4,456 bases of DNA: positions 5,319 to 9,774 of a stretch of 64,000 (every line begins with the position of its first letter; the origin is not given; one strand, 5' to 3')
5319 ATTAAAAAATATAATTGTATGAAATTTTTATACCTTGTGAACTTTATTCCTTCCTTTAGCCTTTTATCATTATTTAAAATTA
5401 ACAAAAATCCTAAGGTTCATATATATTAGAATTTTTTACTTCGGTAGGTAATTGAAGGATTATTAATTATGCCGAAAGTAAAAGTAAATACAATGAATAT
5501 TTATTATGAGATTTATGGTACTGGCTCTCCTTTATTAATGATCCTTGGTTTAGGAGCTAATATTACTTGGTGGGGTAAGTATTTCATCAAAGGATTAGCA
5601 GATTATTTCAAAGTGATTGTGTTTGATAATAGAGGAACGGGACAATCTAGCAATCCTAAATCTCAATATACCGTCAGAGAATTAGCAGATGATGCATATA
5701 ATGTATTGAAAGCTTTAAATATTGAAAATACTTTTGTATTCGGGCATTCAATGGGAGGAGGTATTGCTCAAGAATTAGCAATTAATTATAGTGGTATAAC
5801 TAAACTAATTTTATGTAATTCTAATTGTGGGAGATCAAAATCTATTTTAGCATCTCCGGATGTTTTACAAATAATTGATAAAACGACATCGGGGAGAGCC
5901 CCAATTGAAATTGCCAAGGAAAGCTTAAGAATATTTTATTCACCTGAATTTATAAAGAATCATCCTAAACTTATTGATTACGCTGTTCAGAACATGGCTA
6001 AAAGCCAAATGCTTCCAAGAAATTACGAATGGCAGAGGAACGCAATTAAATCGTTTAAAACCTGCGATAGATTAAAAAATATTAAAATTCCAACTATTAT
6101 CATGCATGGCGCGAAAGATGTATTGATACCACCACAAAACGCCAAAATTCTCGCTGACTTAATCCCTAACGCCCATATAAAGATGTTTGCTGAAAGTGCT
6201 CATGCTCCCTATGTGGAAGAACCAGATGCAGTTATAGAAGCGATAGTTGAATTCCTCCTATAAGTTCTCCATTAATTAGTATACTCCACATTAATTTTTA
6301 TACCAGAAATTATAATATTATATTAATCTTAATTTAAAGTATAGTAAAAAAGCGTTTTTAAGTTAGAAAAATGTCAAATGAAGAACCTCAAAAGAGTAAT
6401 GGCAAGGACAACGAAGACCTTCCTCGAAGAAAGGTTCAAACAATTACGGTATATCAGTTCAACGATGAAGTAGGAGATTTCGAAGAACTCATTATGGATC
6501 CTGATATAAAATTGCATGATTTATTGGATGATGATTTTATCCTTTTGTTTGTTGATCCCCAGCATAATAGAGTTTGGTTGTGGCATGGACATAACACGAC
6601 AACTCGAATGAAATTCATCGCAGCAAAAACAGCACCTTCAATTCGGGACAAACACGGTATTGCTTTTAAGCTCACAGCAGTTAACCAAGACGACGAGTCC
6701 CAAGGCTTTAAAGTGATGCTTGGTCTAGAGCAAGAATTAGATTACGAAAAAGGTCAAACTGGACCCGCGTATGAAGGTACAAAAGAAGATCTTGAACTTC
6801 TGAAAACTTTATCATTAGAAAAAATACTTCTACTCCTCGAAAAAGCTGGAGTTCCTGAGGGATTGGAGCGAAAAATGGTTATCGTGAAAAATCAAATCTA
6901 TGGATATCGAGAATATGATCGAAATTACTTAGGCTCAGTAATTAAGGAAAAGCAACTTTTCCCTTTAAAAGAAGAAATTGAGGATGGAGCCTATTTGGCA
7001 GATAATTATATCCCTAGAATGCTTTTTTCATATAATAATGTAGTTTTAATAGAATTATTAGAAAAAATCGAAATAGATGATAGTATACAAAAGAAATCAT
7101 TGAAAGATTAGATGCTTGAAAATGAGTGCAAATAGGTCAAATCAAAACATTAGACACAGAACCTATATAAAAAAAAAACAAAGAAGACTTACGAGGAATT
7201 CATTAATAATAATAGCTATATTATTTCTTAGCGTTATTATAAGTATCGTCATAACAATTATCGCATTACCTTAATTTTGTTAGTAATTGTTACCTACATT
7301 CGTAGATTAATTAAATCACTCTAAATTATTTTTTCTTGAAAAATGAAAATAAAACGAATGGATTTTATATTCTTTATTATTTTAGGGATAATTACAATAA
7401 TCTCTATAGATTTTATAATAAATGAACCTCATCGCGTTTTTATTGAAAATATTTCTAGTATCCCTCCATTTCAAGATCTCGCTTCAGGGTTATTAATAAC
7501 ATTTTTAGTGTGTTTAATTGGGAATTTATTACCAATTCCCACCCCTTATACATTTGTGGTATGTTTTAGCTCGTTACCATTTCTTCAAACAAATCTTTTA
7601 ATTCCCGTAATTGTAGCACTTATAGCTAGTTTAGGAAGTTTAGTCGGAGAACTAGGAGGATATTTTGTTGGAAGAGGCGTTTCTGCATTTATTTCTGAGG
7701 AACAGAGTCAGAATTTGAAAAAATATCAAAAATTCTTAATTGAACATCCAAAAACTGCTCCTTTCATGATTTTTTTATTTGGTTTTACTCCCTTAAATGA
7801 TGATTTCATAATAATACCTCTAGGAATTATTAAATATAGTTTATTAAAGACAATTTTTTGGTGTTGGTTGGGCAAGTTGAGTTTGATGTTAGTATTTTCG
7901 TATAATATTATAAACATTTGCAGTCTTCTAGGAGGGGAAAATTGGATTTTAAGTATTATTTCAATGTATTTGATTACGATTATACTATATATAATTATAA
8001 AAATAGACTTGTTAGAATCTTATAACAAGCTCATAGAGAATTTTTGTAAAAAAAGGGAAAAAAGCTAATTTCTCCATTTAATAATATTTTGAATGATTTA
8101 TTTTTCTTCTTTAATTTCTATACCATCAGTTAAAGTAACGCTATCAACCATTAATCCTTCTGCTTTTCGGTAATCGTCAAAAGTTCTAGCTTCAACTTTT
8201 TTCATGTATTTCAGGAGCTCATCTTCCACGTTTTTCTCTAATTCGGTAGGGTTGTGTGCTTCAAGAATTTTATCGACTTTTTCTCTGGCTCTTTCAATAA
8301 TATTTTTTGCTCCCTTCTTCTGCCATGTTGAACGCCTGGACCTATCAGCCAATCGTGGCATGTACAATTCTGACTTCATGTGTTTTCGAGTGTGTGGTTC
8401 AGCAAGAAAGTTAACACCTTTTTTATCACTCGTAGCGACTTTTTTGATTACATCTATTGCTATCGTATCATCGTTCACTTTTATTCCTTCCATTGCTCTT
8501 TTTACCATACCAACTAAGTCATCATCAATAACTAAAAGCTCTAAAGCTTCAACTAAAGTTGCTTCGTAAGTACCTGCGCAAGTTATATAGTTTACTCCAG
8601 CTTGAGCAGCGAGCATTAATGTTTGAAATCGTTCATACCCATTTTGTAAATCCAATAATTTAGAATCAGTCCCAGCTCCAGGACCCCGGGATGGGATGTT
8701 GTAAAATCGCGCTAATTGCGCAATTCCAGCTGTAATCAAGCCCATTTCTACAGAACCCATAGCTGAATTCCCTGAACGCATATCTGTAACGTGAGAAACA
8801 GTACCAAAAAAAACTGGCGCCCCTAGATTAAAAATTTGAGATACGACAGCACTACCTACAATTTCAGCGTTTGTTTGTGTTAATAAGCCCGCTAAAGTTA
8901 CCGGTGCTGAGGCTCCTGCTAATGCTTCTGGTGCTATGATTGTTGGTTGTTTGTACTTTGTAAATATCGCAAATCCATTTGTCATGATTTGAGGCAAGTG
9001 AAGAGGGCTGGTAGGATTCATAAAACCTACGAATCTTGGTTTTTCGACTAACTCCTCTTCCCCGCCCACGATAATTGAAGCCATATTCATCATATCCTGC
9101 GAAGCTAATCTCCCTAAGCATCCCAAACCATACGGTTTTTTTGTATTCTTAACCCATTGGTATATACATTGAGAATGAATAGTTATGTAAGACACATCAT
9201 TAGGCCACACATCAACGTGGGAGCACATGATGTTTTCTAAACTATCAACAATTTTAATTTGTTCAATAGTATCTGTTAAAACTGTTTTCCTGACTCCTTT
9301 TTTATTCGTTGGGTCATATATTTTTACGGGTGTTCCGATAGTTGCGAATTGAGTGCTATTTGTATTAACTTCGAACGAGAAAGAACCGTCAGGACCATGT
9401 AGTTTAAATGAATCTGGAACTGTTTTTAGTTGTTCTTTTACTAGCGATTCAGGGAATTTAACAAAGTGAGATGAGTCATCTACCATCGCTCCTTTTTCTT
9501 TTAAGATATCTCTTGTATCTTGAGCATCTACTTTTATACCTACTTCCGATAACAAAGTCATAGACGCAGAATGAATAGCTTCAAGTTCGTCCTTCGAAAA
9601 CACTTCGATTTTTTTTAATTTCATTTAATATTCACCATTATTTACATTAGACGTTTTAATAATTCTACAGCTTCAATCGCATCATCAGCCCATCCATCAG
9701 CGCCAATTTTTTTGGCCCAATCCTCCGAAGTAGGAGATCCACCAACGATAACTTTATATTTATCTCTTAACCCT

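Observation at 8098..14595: Paired non-pyrrolysine MttB methyltransferases, corrinoid protein, PLP gamma-lyase and transporter: candidate new methyl-substrate pathway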

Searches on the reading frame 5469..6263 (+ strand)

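Call 3: search_protein_families(library=pfam, proteins=[window:5469-6263:+])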
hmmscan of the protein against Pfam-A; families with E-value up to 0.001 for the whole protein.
window:5469-6263:+ (264 aa): 4 families
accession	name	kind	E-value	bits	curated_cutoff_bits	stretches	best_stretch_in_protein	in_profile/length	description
PF00561.26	Abhydrolase_1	-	8.9e-28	98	25.8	1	21-252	2-245/245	alpha/beta hydrolase fold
PF12146.15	Hydrolase_4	-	4.2e-19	69.2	27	1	47-250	32-237/239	Serine aminopeptidase, S33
PF12697.13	Abhydrolase_6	-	1.6e-14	55.5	26.3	1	27-258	6-217/217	Alpha/beta hydrolase family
PF12695.13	Abhydrolase_5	-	0.00019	21.7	27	0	74-135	44-106/164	Alpha/beta hydrolase family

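Call 4: search_protein_families(library=ncbifam, proteins=[window:5469-6263:+])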
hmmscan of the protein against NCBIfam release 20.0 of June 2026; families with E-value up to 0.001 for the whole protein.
window:5469-6263:+ (264 aa): 34 families (the best 25 are shown)
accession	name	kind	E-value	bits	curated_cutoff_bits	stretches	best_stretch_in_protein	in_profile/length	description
TIGR02427.1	protocat_pcaD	equivalog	1.3e-40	139.4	255.85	1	11-263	2-250/251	3-oxoadipate enol-lactonase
NF051488.1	bifunc_PcaDC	exception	8.2e-36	123.9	390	1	14-263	5-250/375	bifunctional 3-oxoadipate enol-lactonase/4-carboxymuconolactone decarboxylase PcaDC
NF051487.1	bifunc_PcaCD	exception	2.6e-34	119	430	1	21-263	174-411/413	bifunctional 4-carboxymuconolactone decarboxylase/3-oxoadipate enol-lactonase PcaCD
NF052610.1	macro_16_ester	equivalog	2.9e-30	105.6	420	1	4-261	6-278/281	alpha/beta fold macrolide esterase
TIGR03611.1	RutD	equivalog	4e-30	105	238.5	1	19-263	13-255/258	pyrimidine utilization protein D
NF050089.1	i_nPHAscl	equivalog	1.8e-25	89.6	300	2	11-129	9-128/288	intracellular short-chain-length polyhydroxyalkanoate depolymerase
NF053693.1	esterase_mleCBF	exception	3.2e-25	89.1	564.5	1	4-261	6-276/279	CBF family alpha/beta fold macrolide esterase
NF041759.1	mac_hydro_EstT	equivalog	6e-24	84.7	450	1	4-262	5-276/278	macrolide hydrolase EstT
NF053683.1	esterase_mleBRB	exception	6.6e-24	85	585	1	4-261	6-274/280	BRB family alpha/beta fold macrolide esterase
TIGR01250.1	pro_imino_pep_2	subfamily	1.2e-23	84.2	167.65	2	192-263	217-287/288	proline iminopeptidase-family hydrolase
TIGR02240.1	PHA_depoly_arom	equivalog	5.4e-23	81.7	250.6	1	20-263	26-263/276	poly(3-hydroxyalkanoate) depolymerase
NF053684.1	esterase_mleBCA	exception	4.1e-22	78.6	570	2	4-109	6-117/281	BCA family alpha/beta fold macrolide esterase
NF011457.0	PRK14875.1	equivalog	7.1e-22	77.9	307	1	3-262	114-368/372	acetoin dehydrogenase dihydrolipoyllysine-residue acetyltransferase subunit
NF045948.1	ProImpepThrmp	equivalog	2.6e-19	69.7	500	1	4-263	7-287/291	proline iminopeptidase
NF045945.1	ProImpepLactob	equivalog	1.1e-18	67.7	400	2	189-263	217-290/293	proline iminopeptidase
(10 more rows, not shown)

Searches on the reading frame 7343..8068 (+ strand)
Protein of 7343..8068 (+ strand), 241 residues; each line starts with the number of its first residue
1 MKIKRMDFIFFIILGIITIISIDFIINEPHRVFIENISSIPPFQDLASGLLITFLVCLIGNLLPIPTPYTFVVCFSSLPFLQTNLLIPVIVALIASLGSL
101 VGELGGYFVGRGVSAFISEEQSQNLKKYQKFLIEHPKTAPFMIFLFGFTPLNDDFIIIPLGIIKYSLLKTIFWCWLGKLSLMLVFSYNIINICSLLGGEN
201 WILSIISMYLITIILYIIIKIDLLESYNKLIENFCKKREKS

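Call 3: search_protein_families(library=pfam, proteins=[window:7343-8068:+])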
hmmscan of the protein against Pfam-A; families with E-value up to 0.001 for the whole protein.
window:7343-8068:+ (241 aa): 1 family
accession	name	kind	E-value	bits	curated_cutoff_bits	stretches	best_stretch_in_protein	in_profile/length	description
PF09335.16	VTT_dom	-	6e-10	40.1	33.9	1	88-187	16-119/123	VTT domain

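Call 4: search_protein_families(library=ncbifam, proteins=[window:7343-8068:+])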
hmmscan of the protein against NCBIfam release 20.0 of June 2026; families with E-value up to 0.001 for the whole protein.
window:7343-8068:+ (241 aa): 0 families

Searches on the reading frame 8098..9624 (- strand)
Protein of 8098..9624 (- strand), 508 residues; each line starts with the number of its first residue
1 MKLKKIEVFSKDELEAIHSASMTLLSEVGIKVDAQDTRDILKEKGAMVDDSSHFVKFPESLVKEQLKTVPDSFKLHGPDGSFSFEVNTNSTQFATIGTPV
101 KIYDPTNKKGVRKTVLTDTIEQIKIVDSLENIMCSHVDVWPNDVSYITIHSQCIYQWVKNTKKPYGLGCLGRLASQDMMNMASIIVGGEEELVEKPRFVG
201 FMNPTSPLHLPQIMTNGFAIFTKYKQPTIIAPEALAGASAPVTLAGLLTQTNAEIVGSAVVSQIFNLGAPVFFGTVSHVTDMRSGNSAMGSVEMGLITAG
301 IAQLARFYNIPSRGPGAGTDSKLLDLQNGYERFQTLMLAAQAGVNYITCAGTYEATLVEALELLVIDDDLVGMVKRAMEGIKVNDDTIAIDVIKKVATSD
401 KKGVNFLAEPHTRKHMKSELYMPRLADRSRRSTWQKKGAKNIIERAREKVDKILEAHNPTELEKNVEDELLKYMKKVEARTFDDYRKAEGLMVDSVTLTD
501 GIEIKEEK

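Call 3: search_protein_families(library=pfam, proteins=[window:8098-9624:-])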
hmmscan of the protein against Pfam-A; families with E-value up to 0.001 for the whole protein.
window:8098-9624:- (508 aa): 1 family
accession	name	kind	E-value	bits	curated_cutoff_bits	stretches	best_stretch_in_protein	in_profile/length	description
PF06253.16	MTTB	-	1.7e-105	353.4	25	1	3-478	28-496/500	Trimethylamine methyltransferase (MTTB)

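Call 4: search_protein_families(library=ncbifam, proteins=[window:8098-9624:-])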
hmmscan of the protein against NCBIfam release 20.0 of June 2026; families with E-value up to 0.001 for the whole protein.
window:8098-9624:- (508 aa): 1 family
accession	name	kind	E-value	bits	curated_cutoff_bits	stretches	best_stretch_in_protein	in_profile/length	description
TIGR02369.2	trimeth_pyl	equivalog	1.7e-126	422.5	525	1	5-477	2-468/469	[trimethylamine--corrinoid protein] Co-methyltransferase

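Call 49: search_solved_structures(query=window:8098-9624:-, max_evalue=0.001, show_alignments=4)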
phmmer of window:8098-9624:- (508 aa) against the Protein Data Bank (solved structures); distinct sequences matched with E-value up to 0.001: 5.
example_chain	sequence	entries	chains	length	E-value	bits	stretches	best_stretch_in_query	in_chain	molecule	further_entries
9yce_A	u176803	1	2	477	5.3e-73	249.6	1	3-473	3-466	Glycine betaine methyltransferase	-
2qne_A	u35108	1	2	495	6.6e-73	249.3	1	3-473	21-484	Putative methyltransferase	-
7xcl_A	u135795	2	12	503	8e-69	235.8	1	6-473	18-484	Trimethylamine methyltransferase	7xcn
7xcm_A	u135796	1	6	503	9.4e-69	235.6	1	6-473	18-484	Trimethylamine methyltransferase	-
4yyc_A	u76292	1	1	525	5.5e-58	200.1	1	2-476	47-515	Putative trimethylamine methyltransferase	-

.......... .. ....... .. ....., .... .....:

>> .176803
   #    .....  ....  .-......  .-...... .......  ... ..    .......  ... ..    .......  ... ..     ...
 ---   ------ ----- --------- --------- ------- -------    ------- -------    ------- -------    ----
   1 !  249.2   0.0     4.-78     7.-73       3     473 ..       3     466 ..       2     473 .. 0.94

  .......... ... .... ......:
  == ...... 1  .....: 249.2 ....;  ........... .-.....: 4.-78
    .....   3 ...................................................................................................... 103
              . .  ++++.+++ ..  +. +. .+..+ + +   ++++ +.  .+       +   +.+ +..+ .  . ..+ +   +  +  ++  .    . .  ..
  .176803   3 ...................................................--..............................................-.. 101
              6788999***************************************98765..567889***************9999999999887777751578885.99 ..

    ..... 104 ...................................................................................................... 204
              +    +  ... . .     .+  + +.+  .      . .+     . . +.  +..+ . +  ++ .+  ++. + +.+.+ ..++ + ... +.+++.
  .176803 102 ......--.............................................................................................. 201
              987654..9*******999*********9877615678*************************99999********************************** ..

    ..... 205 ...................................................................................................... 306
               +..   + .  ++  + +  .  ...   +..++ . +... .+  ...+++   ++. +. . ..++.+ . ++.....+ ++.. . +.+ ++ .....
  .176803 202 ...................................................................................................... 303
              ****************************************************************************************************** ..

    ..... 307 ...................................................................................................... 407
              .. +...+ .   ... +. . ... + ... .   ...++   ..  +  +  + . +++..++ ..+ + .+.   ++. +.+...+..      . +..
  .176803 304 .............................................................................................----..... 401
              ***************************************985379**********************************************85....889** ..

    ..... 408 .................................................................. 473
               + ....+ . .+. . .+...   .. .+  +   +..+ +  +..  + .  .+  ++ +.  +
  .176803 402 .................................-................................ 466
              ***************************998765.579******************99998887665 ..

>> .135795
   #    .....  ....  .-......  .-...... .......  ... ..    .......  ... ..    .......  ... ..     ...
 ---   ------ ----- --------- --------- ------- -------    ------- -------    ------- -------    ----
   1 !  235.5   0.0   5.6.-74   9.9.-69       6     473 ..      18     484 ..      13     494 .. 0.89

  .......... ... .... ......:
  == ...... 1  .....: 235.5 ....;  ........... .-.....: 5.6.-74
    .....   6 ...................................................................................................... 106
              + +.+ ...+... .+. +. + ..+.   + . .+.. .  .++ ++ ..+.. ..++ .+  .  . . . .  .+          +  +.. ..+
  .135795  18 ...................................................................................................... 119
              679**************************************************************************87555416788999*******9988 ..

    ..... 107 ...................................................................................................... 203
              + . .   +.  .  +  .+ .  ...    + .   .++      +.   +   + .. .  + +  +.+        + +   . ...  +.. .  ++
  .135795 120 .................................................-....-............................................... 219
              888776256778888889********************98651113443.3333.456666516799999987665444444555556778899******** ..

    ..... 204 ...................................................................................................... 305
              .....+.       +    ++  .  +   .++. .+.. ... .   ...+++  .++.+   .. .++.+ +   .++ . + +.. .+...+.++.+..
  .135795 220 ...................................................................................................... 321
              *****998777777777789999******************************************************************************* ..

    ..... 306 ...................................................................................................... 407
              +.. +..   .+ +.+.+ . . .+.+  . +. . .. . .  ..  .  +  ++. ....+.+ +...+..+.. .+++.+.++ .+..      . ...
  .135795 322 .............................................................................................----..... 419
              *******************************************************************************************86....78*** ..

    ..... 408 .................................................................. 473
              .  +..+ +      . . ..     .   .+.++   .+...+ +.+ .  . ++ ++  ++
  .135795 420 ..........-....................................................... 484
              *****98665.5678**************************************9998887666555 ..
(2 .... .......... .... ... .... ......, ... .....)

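Call 94: predict_structure(alignment_id=A2)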
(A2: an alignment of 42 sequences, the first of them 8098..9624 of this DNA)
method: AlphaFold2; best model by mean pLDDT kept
length: 508 residues; sequences in the alignment: 42
mean_pLDDT: 82.1   pTM: 0.85
mean pLDDT of the five models: 82.1, 81.6, 77.9, 76.0, 73.0
residues with pLDDT >= 90: 208; 70-90: 205; 50-70: 58; < 50: 37
segments of 3 or more residues with pLDDT < 50: 316-327, 350-354, 427-438, 497-501
pLDDT, mean of each block of 10 residues (from residue 1): 78 95 96 95 95 96 97 95 93 74 75 81 88 79 78 93 87 94 96 95 88 94 96 73 83 97 97 83 66 81 95 64 42 79 79 60 78 83 83 84 81 79 58 47 67 87 94 94 85 55 50
secondary structure, 60 per line:
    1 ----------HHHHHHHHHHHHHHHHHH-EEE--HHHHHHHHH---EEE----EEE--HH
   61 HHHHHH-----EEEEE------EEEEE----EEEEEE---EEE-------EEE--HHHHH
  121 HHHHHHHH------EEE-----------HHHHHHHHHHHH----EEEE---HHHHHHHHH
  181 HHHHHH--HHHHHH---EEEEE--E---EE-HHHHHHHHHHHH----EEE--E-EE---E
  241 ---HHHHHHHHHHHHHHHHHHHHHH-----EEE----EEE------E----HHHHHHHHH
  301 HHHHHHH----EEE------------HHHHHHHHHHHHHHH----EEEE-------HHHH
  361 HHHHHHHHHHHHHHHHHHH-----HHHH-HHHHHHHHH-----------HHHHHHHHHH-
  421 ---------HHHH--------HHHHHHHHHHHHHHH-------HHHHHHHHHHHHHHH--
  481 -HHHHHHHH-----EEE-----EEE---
elements in order: H11-28 E30-32 H35-43 E47-49 E54-56 H59-66 E72-76 E83-87 E92-97 E101-103 E111-113 H116-128 E135-137 H149-160 E165-168 H172-186 H189-194 E198-202 H212-223 E228-230 H244-265 E271-273 E278-280 H292-307 E312-314 H327-341 E346-349 H357-379 H385-388 H390-398 H410-419 H430-433 H442-456 H464-478 H482-489 E495-497 E503-505

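Call 96: fold_search(model_id=the predicted structure, library=pdb)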
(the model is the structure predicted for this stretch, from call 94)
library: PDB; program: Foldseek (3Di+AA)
matches with E <= 10: 1018; with E <= 0.001: 16
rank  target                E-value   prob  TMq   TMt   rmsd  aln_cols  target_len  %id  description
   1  9yce_A                2.8e-39  1.00  0.83  0.89   3.2       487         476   31  Active site of MtgB, a glycine betaine methyltransferase from the MttB superfamily (released 2026-03-11)
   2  9yce_B                3.7e-39  1.00  0.84  0.89   3.0       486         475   31  Active site of MtgB, a glycine betaine methyltransferase from the MttB superfamily (released 2026-03-11)
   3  2qne_A                6.0e-39  1.00  0.83  0.89   3.1       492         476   30  Crystal structure of putative methyltransferase (ZP_00558420.1) from Desulfitobacterium hafniense Y51 at 2.30 A resolu (released 2007-08-14)
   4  2qne_B                4.2e-38  1.00  0.83  0.89   2.9       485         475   30  Crystal structure of putative methyltransferase (ZP_00558420.1) from Desulfitobacterium hafniense Y51 at 2.30 A resolu (released 2007-08-14)
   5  7xcl_A                7.3e-38  1.00  0.83  0.85   3.4       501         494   31  Crystal structure of trimethylamine methyltransferase MttB from Methanosarcina barkeri at 2.5 A resolution (released 2023-01-18)
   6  7xcn_A                9.2e-36  1.00  0.83  0.86   3.0       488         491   31  Crystal structure of the MttB-MttC complex at 2.7 A resolution (released 2023-01-18)
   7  7xcm_C                1.0e-35  1.00  0.82  0.84   3.8       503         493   31  Crystal structure of sulfite MttB structure at 3.2 A resolution (released 2023-01-18)
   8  7xcl_C                2.2e-35  1.00  0.82  0.84   3.9       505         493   31  Crystal structure of trimethylamine methyltransferase MttB from Methanosarcina barkeri at 2.5 A resolution (released 2023-01-18)
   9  7xcm_A                3.1e-35  1.00  0.85  0.87   3.1       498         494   31  Crystal structure of sulfite MttB structure at 3.2 A resolution (released 2023-01-18)
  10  4yyc                  3.3e-33  1.00  0.82  0.86   3.0       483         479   27  Crystal structure of trimethylamine methyltransferase from Sinorhizobium meliloti in complex with unknown ligand (released 2015-04-08)
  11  1nth                  2.0e-08  1.00  0.46  0.50  13.9       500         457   12  Crystal structure of the methanosarcina barkeri monomethylamine methyltransferase (MTMB) (released 2003-02-04)
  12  1l2q                  3.0e-08  1.00  0.45  0.49  14.2       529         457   13  Crystal Structure of the Methanosarcina barkeri Monomethylamine Methyltransferase (MtmB) (released 2002-06-05)
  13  1tv2                  5.2e-08  1.00  0.47  0.51  13.6       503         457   13  Crystal structure of the hydroxylamine MtmB complex (released 2004-10-19)
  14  1rqh                  4.9e-04  0.99  0.30  0.32  23.8       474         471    9  Propionibacterium shermanii transcarboxylase 5S subunit bound to pyruvic acid (released 2004-09-07)
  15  5vz0_A                8.6e-04  0.96  0.30  0.15  24.6       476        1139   12  Crystal structure of Lactococcus lactis pyruvate carboxylase G746A mutant in complex with cyclic-di-AMP (released 2017-08-16)
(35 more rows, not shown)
